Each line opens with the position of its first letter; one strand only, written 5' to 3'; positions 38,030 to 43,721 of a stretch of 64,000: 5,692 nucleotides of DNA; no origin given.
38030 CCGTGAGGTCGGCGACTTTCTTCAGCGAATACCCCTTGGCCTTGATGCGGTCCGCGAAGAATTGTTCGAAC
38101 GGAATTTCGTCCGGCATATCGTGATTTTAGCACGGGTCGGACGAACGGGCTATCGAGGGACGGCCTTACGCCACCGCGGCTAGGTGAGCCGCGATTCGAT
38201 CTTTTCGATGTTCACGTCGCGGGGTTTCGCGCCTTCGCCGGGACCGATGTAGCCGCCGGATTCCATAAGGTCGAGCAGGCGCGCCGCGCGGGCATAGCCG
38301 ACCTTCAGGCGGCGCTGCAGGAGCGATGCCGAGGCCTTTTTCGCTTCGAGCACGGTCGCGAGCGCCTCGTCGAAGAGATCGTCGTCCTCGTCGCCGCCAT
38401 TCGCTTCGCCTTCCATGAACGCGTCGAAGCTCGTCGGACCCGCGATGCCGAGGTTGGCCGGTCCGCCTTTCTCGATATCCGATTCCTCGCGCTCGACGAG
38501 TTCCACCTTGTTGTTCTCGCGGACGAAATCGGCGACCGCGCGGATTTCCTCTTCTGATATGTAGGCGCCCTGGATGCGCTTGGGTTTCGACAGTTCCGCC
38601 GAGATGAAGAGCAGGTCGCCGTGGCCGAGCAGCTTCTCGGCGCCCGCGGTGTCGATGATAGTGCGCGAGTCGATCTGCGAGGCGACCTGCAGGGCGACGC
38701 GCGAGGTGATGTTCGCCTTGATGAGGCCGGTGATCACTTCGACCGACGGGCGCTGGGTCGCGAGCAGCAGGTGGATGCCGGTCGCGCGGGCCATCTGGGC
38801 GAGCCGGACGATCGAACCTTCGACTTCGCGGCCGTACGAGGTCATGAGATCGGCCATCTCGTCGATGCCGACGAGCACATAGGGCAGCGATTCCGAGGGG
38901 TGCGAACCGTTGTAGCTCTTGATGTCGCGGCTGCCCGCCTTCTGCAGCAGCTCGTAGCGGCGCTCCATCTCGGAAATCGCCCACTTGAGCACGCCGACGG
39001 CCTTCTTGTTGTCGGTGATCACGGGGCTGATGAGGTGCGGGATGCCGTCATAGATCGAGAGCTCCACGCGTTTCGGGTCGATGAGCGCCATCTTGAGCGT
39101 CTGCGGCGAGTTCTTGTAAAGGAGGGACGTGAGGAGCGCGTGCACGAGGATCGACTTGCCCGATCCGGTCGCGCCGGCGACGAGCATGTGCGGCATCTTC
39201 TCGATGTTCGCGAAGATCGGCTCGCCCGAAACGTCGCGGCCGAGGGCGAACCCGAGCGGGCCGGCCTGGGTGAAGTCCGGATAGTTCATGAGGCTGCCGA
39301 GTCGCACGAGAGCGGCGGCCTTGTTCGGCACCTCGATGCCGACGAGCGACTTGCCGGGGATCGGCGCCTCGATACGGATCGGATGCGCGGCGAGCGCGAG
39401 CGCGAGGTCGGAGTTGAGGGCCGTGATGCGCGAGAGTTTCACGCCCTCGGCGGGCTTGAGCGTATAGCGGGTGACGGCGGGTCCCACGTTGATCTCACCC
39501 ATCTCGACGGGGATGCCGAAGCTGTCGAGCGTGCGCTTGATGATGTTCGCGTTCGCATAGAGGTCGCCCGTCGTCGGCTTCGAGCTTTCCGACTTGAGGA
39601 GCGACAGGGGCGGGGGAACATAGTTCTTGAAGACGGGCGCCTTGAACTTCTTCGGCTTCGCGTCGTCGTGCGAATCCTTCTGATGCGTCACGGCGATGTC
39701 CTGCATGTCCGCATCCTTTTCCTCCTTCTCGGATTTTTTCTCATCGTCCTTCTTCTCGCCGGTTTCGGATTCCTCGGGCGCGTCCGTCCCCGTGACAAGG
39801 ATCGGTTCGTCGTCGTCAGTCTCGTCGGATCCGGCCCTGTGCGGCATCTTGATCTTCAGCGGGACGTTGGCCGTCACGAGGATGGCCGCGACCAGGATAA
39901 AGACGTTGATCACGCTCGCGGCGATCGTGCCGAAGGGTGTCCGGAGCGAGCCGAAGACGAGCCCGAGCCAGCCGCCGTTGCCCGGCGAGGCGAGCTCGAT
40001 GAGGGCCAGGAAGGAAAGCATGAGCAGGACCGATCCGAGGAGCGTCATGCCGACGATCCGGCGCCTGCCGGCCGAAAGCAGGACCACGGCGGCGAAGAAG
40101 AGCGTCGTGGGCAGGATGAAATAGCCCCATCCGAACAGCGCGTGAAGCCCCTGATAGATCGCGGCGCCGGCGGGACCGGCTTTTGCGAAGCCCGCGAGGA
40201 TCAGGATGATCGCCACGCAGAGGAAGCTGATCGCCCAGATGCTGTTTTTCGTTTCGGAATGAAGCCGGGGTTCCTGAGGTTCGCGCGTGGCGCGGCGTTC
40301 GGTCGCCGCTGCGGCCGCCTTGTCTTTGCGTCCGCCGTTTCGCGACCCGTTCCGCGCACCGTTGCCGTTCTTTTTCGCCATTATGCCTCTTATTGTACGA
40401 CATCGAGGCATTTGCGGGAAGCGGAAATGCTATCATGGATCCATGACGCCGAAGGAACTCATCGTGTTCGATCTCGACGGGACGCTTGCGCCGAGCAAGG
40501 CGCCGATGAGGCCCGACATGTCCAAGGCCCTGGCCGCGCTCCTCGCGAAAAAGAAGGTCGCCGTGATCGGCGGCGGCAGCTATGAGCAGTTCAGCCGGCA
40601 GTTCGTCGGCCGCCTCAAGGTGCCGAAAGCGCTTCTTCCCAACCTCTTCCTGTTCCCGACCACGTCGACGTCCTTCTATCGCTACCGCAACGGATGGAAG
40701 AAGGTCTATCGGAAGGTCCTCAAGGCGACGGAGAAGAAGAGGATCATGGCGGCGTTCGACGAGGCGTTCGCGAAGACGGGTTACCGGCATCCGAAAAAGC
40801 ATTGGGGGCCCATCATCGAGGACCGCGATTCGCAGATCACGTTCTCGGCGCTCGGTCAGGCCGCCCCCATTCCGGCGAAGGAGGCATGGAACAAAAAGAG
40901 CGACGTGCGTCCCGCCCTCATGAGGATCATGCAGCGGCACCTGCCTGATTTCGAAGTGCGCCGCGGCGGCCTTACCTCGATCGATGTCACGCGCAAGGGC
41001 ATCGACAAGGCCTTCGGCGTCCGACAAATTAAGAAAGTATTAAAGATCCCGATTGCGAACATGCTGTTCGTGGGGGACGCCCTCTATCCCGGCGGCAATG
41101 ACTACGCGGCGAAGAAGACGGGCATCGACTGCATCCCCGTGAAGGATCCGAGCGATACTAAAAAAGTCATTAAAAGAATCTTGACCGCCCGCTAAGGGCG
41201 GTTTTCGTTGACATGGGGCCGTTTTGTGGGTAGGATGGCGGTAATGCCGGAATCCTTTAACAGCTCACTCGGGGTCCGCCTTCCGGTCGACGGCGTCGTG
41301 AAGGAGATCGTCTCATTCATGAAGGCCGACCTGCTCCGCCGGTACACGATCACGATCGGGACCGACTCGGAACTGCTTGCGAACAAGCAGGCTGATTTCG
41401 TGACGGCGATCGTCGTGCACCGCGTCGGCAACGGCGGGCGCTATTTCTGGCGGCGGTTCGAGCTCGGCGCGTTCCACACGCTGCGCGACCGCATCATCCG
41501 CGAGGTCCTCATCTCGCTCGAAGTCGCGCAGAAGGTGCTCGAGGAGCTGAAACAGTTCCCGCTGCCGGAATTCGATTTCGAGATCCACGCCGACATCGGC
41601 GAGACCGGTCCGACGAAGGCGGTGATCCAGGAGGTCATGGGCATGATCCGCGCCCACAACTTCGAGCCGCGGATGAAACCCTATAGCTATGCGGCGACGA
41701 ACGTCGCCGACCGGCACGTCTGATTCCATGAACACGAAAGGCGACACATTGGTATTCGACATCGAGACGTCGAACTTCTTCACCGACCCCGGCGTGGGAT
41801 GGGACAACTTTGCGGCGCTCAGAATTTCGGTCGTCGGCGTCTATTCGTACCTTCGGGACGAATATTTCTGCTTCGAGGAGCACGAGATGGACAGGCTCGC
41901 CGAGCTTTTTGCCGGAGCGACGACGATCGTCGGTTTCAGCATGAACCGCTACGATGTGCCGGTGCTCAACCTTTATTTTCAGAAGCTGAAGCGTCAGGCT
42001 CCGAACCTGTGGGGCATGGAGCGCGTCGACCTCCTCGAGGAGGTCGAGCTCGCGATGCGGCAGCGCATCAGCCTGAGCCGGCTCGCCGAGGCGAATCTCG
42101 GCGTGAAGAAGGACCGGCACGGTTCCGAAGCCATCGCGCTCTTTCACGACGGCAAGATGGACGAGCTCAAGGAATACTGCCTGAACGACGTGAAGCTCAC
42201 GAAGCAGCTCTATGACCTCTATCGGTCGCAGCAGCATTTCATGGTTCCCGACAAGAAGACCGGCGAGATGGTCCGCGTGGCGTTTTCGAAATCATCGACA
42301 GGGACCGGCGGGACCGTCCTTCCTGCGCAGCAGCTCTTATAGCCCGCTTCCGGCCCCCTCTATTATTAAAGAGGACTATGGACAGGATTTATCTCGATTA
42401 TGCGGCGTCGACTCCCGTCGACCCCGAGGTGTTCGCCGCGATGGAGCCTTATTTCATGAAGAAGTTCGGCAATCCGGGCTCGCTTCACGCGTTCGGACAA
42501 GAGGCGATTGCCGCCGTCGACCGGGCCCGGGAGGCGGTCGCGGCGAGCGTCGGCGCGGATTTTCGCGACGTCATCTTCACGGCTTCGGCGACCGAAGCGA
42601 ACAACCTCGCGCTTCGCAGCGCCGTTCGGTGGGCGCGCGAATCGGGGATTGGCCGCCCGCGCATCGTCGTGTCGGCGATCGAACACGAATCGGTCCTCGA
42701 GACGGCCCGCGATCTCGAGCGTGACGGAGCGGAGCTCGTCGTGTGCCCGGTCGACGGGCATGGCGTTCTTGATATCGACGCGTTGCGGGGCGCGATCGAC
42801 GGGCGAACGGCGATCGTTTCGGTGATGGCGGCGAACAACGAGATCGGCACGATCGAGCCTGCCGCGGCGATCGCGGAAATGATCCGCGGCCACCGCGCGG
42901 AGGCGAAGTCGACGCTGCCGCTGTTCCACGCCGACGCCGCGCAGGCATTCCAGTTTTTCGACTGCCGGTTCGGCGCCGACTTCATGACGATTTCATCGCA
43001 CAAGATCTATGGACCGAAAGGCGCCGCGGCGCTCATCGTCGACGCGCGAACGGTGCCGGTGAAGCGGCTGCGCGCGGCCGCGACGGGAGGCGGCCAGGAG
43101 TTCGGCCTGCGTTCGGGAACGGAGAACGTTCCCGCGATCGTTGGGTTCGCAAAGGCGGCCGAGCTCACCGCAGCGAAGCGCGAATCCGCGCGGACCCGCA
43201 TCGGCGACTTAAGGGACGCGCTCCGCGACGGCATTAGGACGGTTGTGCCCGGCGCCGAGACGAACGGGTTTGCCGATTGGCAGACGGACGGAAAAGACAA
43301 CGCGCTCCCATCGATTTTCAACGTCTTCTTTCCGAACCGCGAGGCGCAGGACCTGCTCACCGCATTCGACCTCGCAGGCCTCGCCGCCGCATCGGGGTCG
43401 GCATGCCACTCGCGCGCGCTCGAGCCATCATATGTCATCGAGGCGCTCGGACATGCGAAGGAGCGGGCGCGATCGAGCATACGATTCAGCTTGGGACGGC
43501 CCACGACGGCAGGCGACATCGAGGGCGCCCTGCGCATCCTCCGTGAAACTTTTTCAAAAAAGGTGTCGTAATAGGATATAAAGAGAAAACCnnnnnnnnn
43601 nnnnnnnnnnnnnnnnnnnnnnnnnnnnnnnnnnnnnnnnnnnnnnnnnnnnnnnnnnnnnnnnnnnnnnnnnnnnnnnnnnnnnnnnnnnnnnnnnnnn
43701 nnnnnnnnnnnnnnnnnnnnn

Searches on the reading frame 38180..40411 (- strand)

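Call 29: search_protein_families(library=pfam, proteins=[window:38180-40411:-], max_evalue=0.001)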
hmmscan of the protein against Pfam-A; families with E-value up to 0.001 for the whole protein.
window:38180-40411:- (743 aa): 5 families
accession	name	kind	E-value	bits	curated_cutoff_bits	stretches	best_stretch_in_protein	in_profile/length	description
PF01580.24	FtsK_SpoIIIE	-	2e-57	194.7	24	1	382-557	14-221/221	FtsK/SpoIIIE family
PF17854.6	FtsK_alpha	-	6.1e-29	100.6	22.9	1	267-363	2-101/101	FtsK alpha domain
PF09397.16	FtsK_gamma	-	1.3e-24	86.1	30.6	1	675-735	2-62/63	Ftsk gamma domain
PF01935.23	DUF87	-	0.00014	22.5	23.2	1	398-434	13-52/220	Helicase HerA, central domain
PF20703.3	nSTAND1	-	0.00023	21.4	27.1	1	391-541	18-148/379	Novel STAND NTPase 1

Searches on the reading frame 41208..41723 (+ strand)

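Call 29: search_protein_families(library=pfam, proteins=[window:41208-41723:+], max_evalue=0.001)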
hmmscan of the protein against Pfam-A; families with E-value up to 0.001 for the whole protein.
window:41208-41723:+ (171 aa): 1 family
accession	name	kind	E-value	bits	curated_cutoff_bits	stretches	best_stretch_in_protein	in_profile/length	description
PF04308.18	RNaseH_like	-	2.8e-43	147.8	25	1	30-170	2-143/145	Ribonuclease H-like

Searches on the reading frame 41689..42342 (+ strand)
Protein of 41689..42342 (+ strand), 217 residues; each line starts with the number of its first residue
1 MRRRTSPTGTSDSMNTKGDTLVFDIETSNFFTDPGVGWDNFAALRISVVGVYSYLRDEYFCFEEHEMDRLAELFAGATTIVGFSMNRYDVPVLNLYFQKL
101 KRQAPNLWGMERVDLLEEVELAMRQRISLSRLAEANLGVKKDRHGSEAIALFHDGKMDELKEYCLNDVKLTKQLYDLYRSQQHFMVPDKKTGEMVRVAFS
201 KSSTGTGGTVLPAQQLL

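Call 29: search_protein_families(library=pfam, proteins=[window:41689-42342:+], max_evalue=0.001)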
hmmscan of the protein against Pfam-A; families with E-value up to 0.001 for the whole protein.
window:41689-42342:+ (217 aa): 2 families
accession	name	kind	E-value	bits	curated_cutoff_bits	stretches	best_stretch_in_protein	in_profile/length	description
PF13482.12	RNase_H_2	-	5.5e-09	36.6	22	1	22-177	2-163/165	RNase_H superfamily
PF10108.15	DNA_pol_B_exo2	-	4.6e-06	26.9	24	1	110-175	103-170/213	Predicted 3'-5' exonuclease related to the exonuclease domain of PolB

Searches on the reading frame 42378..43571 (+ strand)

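Call 29: search_protein_families(library=pfam, proteins=[window:42378-43571:+], max_evalue=0.001)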
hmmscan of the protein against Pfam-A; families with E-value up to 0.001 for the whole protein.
window:42378-43571:+ (397 aa): 2 families
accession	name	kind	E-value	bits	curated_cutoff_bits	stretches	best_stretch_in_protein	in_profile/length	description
PF00266.25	Aminotran_5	-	2.6e-60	204.8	21.5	1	4-382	1-369/371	Aminotransferase class-V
PF01212.27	Beta_elim_lyase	-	6.9e-06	26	27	1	47-170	34-156/288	Beta-eliminating lyase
